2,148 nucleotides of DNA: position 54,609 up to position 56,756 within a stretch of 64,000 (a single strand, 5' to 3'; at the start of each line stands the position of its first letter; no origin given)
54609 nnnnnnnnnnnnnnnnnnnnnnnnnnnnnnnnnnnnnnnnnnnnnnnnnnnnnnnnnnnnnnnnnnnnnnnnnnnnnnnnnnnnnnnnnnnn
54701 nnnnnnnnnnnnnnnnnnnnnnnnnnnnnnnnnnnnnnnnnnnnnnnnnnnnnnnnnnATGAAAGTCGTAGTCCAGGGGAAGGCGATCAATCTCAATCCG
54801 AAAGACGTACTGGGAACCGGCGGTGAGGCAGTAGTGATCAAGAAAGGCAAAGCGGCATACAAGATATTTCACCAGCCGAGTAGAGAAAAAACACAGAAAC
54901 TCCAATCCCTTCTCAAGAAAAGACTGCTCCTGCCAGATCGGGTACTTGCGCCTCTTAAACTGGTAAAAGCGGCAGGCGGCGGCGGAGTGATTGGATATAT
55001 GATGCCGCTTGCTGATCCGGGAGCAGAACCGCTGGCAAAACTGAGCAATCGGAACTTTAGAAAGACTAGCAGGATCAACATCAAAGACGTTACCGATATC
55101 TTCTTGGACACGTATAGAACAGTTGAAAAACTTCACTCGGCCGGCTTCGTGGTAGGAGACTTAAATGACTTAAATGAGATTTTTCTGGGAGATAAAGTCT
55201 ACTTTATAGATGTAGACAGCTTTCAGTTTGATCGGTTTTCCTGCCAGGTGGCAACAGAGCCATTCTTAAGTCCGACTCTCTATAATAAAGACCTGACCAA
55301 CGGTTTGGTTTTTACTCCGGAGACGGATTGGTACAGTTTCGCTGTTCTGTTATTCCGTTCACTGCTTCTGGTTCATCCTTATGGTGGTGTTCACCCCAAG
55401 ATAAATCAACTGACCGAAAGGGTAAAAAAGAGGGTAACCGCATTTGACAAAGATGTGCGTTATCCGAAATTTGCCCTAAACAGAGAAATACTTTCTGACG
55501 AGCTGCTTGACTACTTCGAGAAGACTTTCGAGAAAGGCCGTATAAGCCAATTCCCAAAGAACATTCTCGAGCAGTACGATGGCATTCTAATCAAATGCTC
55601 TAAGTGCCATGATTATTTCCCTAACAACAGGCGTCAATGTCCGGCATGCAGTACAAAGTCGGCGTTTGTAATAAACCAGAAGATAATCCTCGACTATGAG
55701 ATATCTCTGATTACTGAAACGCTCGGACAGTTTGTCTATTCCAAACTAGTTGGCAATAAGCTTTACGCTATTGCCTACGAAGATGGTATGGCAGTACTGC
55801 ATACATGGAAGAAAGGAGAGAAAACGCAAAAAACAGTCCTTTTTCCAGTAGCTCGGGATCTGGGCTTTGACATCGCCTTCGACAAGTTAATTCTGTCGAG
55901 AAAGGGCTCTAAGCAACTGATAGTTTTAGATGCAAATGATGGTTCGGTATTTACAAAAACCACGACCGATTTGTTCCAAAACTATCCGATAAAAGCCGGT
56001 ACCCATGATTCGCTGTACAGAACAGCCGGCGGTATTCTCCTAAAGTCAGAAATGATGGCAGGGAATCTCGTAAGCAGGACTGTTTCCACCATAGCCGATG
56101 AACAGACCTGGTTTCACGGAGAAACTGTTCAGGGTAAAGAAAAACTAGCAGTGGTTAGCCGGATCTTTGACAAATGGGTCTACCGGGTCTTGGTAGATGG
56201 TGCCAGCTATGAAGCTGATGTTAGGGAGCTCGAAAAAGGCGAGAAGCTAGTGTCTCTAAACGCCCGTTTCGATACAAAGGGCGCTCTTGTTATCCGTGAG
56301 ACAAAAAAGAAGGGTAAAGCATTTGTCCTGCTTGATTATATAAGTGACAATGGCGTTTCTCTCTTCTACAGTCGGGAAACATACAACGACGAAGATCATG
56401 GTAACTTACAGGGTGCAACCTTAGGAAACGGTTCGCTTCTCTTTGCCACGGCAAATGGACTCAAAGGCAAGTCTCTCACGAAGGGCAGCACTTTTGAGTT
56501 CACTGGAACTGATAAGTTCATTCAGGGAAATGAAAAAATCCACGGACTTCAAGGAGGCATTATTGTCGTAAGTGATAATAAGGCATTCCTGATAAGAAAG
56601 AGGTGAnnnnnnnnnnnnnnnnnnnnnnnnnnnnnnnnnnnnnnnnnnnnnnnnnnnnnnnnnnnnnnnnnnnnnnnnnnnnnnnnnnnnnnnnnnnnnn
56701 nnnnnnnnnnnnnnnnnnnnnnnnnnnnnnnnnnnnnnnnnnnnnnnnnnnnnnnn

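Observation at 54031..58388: PP2C phosphatase - Ser/Thr kinase - vWA triad (TerY-P type) embedded in an NAD-salvage neighbourhood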

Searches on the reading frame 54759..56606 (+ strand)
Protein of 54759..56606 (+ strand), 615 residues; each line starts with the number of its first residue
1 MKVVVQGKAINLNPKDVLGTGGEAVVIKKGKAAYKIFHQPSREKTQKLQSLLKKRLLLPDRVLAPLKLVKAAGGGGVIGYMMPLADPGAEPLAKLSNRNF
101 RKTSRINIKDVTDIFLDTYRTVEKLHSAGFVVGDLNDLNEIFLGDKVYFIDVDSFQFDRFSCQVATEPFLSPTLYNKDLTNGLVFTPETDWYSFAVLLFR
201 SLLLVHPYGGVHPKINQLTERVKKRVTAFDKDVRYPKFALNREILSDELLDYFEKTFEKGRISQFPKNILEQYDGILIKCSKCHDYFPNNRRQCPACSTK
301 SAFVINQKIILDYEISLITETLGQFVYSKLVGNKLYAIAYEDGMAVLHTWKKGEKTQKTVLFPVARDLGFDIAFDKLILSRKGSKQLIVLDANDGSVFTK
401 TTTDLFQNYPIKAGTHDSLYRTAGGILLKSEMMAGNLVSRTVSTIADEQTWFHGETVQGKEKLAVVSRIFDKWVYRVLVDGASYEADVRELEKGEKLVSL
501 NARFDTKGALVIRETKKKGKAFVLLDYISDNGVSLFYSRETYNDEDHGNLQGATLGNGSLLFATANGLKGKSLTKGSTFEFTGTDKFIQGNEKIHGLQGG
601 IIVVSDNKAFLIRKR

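Call 3: search_protein_families(library=pfam, proteins=[window:54759-56606:+], max_evalue=0.01)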
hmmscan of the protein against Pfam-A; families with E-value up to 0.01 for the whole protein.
window:54759-56606:+ (615 aa): 1 family
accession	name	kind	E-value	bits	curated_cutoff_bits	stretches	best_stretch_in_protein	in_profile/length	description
PF00069.31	Pkinase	-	0.0065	16.3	31.7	0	101-219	90-208/263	Protein kinase domain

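Call 6: search_protein_families(library=padloc, proteins=[window:54759-56606:+], max_evalue=0.01)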
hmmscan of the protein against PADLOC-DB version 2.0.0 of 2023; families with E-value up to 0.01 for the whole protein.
window:54759-56606:+ (615 aa): 1 family
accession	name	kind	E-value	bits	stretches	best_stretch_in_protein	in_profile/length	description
PDLC03921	MkoA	-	0.0021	13.8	0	107-157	585-637/1607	-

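Call 7: search_protein_families(library=ncbifam, proteins=[window:54759-56606:+], max_evalue=0.01)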
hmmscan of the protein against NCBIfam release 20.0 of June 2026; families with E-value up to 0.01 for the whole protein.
window:54759-56606:+ (615 aa): 5 families
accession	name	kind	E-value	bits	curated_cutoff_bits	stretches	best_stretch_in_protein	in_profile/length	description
NF011464.0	PRK14879.1-7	equivalog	2.8e-05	24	246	1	105-159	99-153/221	Kae1-associated kinase Bud32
NF038150.1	lanthi_synth_IV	equivalog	4.5e-05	22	650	1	91-234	279-423/851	class IV lanthionine synthetase LanL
NF011462.0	PRK14879.1-3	equivalog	0.00018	21.3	174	1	120-152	93-125/192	Kae1-associated kinase Bud32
NF038151.1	lanthi_synth_III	equivalog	0.0013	17.2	575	1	110-225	337-447/833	class III lanthionine synthetase LanKC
TIGR03724.2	arch_bud32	equivalog_domain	0.0018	17.8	125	1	113-152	89-128/193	KEOPS complex kinase/ATPase Bud32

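Call 8: find_encoding_contigs(protein=window:54759-56606:+, flank=10000, max_places=6)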
Protein window:54759-56606:+ (615 aa): 3 contigs read that carry it; 2 places shown.
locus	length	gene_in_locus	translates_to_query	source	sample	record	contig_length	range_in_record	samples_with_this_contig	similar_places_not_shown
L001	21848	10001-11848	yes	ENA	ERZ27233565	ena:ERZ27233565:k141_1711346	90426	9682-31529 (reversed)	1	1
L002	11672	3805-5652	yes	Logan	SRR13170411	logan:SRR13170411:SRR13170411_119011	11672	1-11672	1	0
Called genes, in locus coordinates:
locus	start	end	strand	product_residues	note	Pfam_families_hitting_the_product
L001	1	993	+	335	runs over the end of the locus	PF00953:Glycos_transf_4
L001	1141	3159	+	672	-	PF03030:H_PPase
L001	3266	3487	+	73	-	PF11213:DUF3006 (weak)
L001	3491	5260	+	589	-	PF12229:PG_binding_4, PF04294:VanW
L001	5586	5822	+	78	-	-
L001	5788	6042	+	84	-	-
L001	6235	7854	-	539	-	-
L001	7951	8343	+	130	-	-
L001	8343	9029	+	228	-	PF00293:NUDIX, PF19368:WHD_AraR, PF21906:WHD_NrtR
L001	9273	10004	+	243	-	PF13672:PP2C_2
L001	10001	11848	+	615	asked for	-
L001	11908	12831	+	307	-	-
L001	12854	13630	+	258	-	-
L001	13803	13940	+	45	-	-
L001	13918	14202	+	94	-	-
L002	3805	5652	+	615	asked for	-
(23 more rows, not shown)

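Call 9: find_homologous_proteins(query=window:54759-56606:+, max_evalue=0.001)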
Query window:54759-56606:+ (615 aa): 197 proteins with E <= 0.001 among 8000 candidates; the best 120 are listed.
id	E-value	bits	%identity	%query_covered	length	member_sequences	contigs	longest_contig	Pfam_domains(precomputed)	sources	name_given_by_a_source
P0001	0.0e+0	1386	100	100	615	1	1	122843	-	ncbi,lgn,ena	-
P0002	0.0e+0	1220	88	100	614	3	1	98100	-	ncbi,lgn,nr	ncbi:MAG: hypothetical protein Q7S53_05050 [bacterium]|nr:hypothetical protein [bacterium]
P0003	0.0e+0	1059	74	100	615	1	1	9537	-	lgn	-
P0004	9.9e-162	558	42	100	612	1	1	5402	-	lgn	-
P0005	1.5e-155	537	44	98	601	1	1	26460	-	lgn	-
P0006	1.2e-135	472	39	99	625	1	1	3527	-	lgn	-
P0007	9.6e-133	462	44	80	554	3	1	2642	-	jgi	jgi:hypothetical protein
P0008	1.6e-129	451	37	99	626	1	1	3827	-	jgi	jgi:H/ACA ribonucleoprotein complex subunit 3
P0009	3.0e-128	447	38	99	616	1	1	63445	-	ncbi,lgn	-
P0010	1.7e-124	435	36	100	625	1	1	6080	-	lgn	-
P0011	1.6e-123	432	36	99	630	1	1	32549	PF00069.32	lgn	-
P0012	5.3e-121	423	37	99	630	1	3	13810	PF00069.32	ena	-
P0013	8.2e-121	423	36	100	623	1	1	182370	PF00069.32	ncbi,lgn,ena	-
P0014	8.2e-121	423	37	99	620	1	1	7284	-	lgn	-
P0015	1.0e-119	419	34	100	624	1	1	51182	-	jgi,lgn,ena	-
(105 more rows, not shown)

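Call 12: find_related_loci(query=A1, collection=genome_contigs, flank=10000)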
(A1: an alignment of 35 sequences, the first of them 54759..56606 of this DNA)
Query A1 (615 aa) in genome_contigs; peptide patterns used: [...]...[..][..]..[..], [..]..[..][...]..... (x = any residue, [..] = any of these).
109 stretches matched a pattern; 104 encode a relative of the query (tblastn E <= 1e-3); the best 80 are kept; 80 distinct loci.
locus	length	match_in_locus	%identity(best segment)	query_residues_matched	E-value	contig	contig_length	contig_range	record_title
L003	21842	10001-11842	88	1-615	0e+0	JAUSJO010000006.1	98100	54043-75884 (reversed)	MAG: bacterium isolate E14_metabat.bin.303 E14_k141_804930, whole genome shotgun sequence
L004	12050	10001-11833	38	1-610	9e-138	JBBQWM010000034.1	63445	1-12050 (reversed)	MAG: Chloroflexia bacterium isolate Co_metawrap_2056 Cmw_2056_k141_22844777_length_63445_cov_31.9961, whole genome shotg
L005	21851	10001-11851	38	1-615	3e-128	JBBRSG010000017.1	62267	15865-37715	MAG: Chloroflexia bacterium isolate La2_metabat2.031 La2_metabat2.031_K_3594297L62267_cov_13.2159, whole genome shotgun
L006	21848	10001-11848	37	1-608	1e-125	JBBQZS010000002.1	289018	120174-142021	MAG: Chloroflexia bacterium isolate Co_metawrap_2249 Cmw_2249_k141_1904486_length_289018_cov_34.9991, whole genome shotg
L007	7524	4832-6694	38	1-612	5e-125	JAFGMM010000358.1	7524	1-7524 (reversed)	MAG: Anaerolineae bacterium isolate Zod_Metabat.474 k87_12544121, whole genome shotgun sequence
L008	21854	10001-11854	36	1-607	2e-121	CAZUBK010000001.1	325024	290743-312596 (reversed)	MAG TPA_asm: uncultured Pseudomonadales bacterium isolate binchicken_co227_1206 genome assembly, contig: NODE_48_length_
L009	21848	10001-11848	35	1-608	2e-120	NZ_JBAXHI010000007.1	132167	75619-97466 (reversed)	MAG: Candidatus Chlorohelix sp. isolate ELA319 MAG319_7, whole genome shotgun sequence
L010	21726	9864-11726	35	1-607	4e-120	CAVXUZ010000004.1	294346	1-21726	MAG: uncultured candidate division WWE3 bacterium isolate MFD04716.bin.1.185 genome assembly, contig: contig_23343, whol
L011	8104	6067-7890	35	3-612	5e-118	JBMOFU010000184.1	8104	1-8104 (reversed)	MAG: Phototrophicaceae bacterium isolate Deming_bin.258 contig28690, whole genome shotgun sequence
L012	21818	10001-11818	36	1-612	7e-118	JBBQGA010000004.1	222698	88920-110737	MAG: Chloroflexia bacterium isolate Co_metawrap_993 Cmw_993_k141_16745099_length_222698_cov_11.9998, whole genome shotgu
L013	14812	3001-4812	38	1-613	4e-117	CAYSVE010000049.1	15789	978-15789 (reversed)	MAG TPA_asm: uncultured Anaerolineaceae bacterium isolate SRP128890_co1_11 genome assembly, contig: NODE_5749_length_157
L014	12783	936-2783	34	1-604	8e-114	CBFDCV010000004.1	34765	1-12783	MAG TPA_asm: uncultured candidate division WWE3 bacterium isolate SRR26215684_binner13_Refined_38 genome assembly, conti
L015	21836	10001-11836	36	1-608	1e-112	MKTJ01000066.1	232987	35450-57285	MAG: Chloroflexi bacterium 54-19 SCNpilot_cont_500_bf_scaffold_46, whole genome shotgun sequence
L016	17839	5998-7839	36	1-608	5e-112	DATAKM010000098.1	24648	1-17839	MAG TPA_asm: Chloroflexia bacterium isolate SMAG_U6938 k141_222505, whole genome shotgun sequence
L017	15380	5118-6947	34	1-612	1e-111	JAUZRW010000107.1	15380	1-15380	MAG: Anaerolineae bacterium isolate GS19_ROV16_BS04-AMOR20_M1477 AMOR20_M1477_contig107, whole genome shotgun sequence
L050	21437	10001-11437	32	3-472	7e-68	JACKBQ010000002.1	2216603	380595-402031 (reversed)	MAG: Ardenticatenaceae bacterium isolate HK-STAS-CHLO-25 HK-STAS-CHLO-25_2, whole genome shotgun sequence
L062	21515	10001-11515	29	3-520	4e-61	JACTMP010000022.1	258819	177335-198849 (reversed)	MAG: Chloroflexota bacterium isolate BJ8 scaffold_144, whole genome shotgun sequence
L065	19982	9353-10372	38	1-343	3e-60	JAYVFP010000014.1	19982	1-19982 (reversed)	MAG: Archangium sp. isolate GL44_UP_metabat_111 GL44_UP_metabat_111_13, whole genome shotgun sequence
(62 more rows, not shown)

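Call 31: predict_structure(alignment_id=A1)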
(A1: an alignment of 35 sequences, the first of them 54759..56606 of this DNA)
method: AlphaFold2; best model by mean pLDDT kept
length: 615 residues; sequences in the alignment: 35
mean_pLDDT: 91.0   pTM: 0.86
mean pLDDT of the five models: 91.0, 90.9, 90.9, 90.2, 88.5
residues with pLDDT >= 90: 427; 70-90: 179; 50-70: 5; < 50: 4
segments of 3 or more residues with pLDDT < 50: 301-304
pLDDT, mean of each block of 10 residues (from residue 1): 92 87 87 93 93 92 95 88 90 89 90 97 97 93 94 92 89 89 93 98 93 86 93 88 94 96 95 96 89 82 59 90 91 94 94 93 91 95 94 92 91 94 94 91 91 92 92 91 92 86 94 87 94 94 84 92 91 90 87 90 93 89
secondary structure, 60 per line:
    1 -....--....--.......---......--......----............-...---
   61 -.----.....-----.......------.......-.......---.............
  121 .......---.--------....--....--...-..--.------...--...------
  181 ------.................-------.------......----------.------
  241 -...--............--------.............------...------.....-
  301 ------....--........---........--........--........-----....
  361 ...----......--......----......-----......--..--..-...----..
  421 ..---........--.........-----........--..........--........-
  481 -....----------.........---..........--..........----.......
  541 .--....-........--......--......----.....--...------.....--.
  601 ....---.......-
elements in order: E2-5 E8-11 E17-20 E24-29 E32-37 H42-53 E67-71 E77-83 H92-96 H98-104 H108-127 E140-143 E146-149 H187-203 H218-223 H247-258 H267-276 E277-279 E286-288 H295-299 E307-310 E313-320 E324-331 E334-341 E344-351 E357-363 E368-373 E376-381 E386-391 E397-402 E412-414 E419-422 E426-433 E436-444 E450-457 E460-469 E472-479 E482-485 E496-504 E508-517 E520-529 E534-541 H544-547 E549-556 E559-564 E567-572 E577-581 E593-597 E600-604 E608-614

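Call 34: fold_search(model_id=the predicted structure, library=pdb)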
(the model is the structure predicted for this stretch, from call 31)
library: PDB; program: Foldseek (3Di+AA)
matches with E <= 10: 1970; with E <= 0.001: 1354
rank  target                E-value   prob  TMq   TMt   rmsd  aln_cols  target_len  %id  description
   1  8fo7                  7.9e-13  1.00  0.28  0.17  26.3       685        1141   13  Cryo-EM structure of LRRK2 bound to type I inhibitor LRRK2-IN-1 (released 2024-01-17)
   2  8fo8_C                4.8e-10  1.00  0.29  0.10  26.2       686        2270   12  Cryo-EM structure of Rab29-LRRK2 complex in the LRRK2 dimer state (released 2024-01-03)
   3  7lhw                  1.0e-09  1.00  0.25  0.11  26.7       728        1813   13  Structure of the LRRK2 monomer (released 2021-06-16)
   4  7lht_A                6.6e-09  1.00  0.26  0.10  28.2       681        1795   14  Structure of the LRRK2 dimer (released 2021-06-16)
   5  8tzg                  8.1e-09  1.00  0.28  0.20  18.2       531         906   14  Structure of C-terminal LRRK2 bound to MLi-2 (I2020T mutant) (released 2023-12-06)
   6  5u6y_A                4.4e-08  1.00  0.33  0.43  25.4       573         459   14  Pseudo-atomic model of the CaMKIIa holoenzyme. (released 2017-06-21)
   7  8uso_B                7.9e-08  1.00  0.30  0.41  18.1       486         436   12  Full-length human CaMKII delta holoenzyme (released 2024-03-27)
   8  6qnp_A                1.2e-07  1.00  0.29  0.42   8.4       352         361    9  CLATHRIN HEAVY CHAIN N-TERMINAL DOMAIN BOUND TO GTSE1 LIDL MOTIF (released 2019-08-28)
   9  5t5t_A                1.3e-07  1.00  0.30  0.47  23.4       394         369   13  AMPK bound to allosteric activator (released 2017-03-29)
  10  8uso_C                1.4e-07  1.00  0.29  0.40  18.0       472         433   13  Full-length human CaMKII delta holoenzyme (released 2024-03-27)
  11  7cqy_A                1.6e-07  1.00  0.28  0.36   8.1       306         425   13  Tetrathionate hydrolase from Acidithiobacillus ferrooxidans mutant - D325N (released 2021-01-27)
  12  4yhc_B                1.7e-07  1.00  0.28  0.38  10.0       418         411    9  Crystal structure of the WD40 domain of SCAP from fission yeast (released 2015-04-01)
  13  2vz6_B                1.8e-07  1.00  0.32  0.62   5.3       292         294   17  Structure of human calcium calmodulin dependent protein kinase type II alpha (CAMK2A) in complex with Indirubin E804 (released 2008-08-26)
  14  6x5q_A                1.9e-07  1.00  0.32  0.67   5.2       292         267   16  Cocrystal structure of human CaMKII-alpha (CAMK2A)kinase domain and GluA1 (released 2020-12-23)
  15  2vn9_A                1.9e-07  1.00  0.32  0.61   4.9       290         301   17  Crystal Structure of Human Calcium Calmodulin dependent Protein Kinase II delta isoform 1, CAMKD (released 2008-02-26)
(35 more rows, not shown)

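Call 43: search_protein_families(library=pfam, proteins=[L065:7172-8602:+, L010:13591-14769:+, window:54759-56606:+], max_evalue=1)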
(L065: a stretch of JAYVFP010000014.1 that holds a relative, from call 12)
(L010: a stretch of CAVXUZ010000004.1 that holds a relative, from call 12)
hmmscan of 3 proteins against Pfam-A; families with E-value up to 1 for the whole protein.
L065:7172-8602:+ (477 aa): 1 family
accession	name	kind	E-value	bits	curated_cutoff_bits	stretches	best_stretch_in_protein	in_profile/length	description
PF04095.22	NAPRTase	-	0.0025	18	20.8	1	200-366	7-182/239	Nicotinate phosphoribosyltransferase (NAPRTase) family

L010:13591-14769:+ (393 aa): 2 families
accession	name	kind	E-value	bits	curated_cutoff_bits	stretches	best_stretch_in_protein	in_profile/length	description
PF04095.22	NAPRTase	-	2.3e-53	181.8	20.8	1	160-387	2-232/239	Nicotinate phosphoribosyltransferase (NAPRTase) family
PF17767.7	NAPRTase_N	-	5.7e-33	114.3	32.6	1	9-128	1-125/125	Nicotinate phosphoribosyltransferase (NAPRTase) N-terminal domain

window:54759-56606:+ (615 aa): 4 families
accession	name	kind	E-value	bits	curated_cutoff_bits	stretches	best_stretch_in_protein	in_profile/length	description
PF00069.31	Pkinase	-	0.0065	16.3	31.7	1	101-219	90-208/263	Protein kinase domain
PF01163.29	RIO1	-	0.1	12.6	22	1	110-152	105-148/187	RIO domain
PF13717.11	Zn_ribbon_4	-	0.19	12.1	30.3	0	275-287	23-35/36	zinc-ribbon domain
PF12773.13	DZR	-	0.28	11.8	27.3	1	280-300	1-21/45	Double zinc ribbon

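Call 45: search_protein_families(library=padloc, proteins=[window:54759-56606:+], max_evalue=10)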
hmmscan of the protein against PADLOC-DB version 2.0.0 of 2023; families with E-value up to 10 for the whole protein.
window:54759-56606:+ (615 aa): 1 family
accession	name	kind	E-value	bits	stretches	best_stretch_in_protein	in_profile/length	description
PDLC03921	MkoA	-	0.0021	13.8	1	107-157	585-637/1607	-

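Call 105: search_protein_families(library=pfam, proteins=[L050:12036-12518:+, L050:12848-13426:+, L050:13534-14574:+, L050:14631-15110:+, L050:6135-9128:-, L062:11921-17074:+, L062:9331-9822:-, L062:8749-9219:-, L062:6835-8583:+, L062:9983-11719:+], max_evalue=0.001)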
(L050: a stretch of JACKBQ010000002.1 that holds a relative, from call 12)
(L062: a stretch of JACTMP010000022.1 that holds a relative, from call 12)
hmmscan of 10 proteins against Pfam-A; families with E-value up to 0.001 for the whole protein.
L050:12036-12518:+ (160 aa): 1 family
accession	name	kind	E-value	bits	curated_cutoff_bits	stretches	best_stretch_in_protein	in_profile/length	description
PF00160.26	Pro_isomerase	-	4.7e-52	176.8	21.7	1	21-153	2-144/159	Cyclophilin type peptidyl-prolyl cis-trans isomerase/CLD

L050:12848-13426:+ (192 aa): 1 family
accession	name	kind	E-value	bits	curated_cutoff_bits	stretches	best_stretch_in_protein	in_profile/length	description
PF07736.16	CM_1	-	2.3e-47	160.6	27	1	53-166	2-115/116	Chorismate mutase type I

L050:13534-14574:+ (346 aa): 3 families
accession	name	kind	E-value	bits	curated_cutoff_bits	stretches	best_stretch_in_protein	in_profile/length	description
PF00793.26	DAHP_synth_1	-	9.7e-82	274.3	25.5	1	87-331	7-268/270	DAHP synthetase I family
PF18152.6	DAHP_snth_FXD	-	3.1e-24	85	27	1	2-68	1-67/67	DAHP synthase ferredoxin-like domain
PF03102.20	NeuB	-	2.3e-10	40.8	22.1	1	143-336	53-238/241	NeuB family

L050:14631-15110:+ (159 aa): 0 families

L050:6135-9128:- (997 aa): 11 families
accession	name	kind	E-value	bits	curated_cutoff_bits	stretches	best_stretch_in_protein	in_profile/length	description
PF08448.16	PAS_4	-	3.7e-26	92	23.1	2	248-357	1-109/110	PAS fold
PF08447.18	PAS_3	-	3.1e-21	75.9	25.6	2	399-476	11-86/89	PAS fold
PF02518.31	HATPase_c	-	1.8e-20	73.8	26.4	1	734-858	2-110/111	Histidine kinase-, DNA gyrase B-, and HSP90-like ATPase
PF00072.30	Response_reg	-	4.9e-20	72.2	30.2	1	880-992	1-111/111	Response regulator receiver domain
PF00989.32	PAS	-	8.1e-19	68.1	22.6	1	243-353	2-113/113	PAS fold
PF13426.13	PAS_9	-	2.6e-18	66.6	27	1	253-354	2-102/103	PAS domain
PF13188.13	PAS_8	-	6.3e-17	61.2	21.8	2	242-290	1-50/65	PAS domain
PF00512.31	HisKA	-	8.4e-05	23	26.9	1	630-687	5-61/66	His Kinase A (phospho-acceptor) domain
PF14598.12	PAS_11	-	0.0003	21.2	25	0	409-483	33-105/109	PAS domain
PF24820.1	Diguanyl_cycl_sensor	-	0.00038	20.8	28.1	0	252-313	6-69/109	Diguanylate cyclase-like sensor domain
PF12860.13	PAS_7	-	0.0004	21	27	0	249-294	2-48/115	PAS fold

L062:11921-17074:+ (1717 aa): 1 family
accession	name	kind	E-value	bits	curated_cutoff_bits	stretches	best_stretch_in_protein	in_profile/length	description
PF10060.15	DUF2298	-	2.4e-108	363.6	27.8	1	929-1492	1-487/488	Uncharacterized membrane protein (DUF2298)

L062:9331-9822:- (163 aa): 1 family
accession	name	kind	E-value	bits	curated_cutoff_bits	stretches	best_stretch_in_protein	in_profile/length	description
PF00300.27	His_Phos_1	-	1.4e-10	41.6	21.7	1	5-72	1-68/194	Histidine phosphatase superfamily (branch 1)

L062:8749-9219:- (156 aa): 0 families

L062:6835-8583:+ (582 aa): 4 families
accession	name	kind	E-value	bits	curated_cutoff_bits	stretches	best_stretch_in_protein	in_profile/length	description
PF06418.20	CTP_synth_N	-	9.3e-125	415.7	26.1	1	28-292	1-265/265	CTP synthase N-terminus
PF00117.34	GATase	-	1.2e-38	133.1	22.8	1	328-552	2-189/190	Glutamine amidotransferase class-I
PF01656.29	CbiA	-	7.2e-06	26.4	25.4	1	38-146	8-54/125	CobQ/CobB/MinD/ParA nucleotide binding domain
PF07722.19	Peptidase_C26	-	4.5e-05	23.8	20.5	1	394-535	99-219/219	Peptidase C26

L062:9983-11719:+ (578 aa): 1 family
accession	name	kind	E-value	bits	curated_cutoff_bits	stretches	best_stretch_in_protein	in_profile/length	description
PF00069.31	Pkinase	-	6.6e-06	26.1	31.7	1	105-277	89-255/263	Protein kinase domain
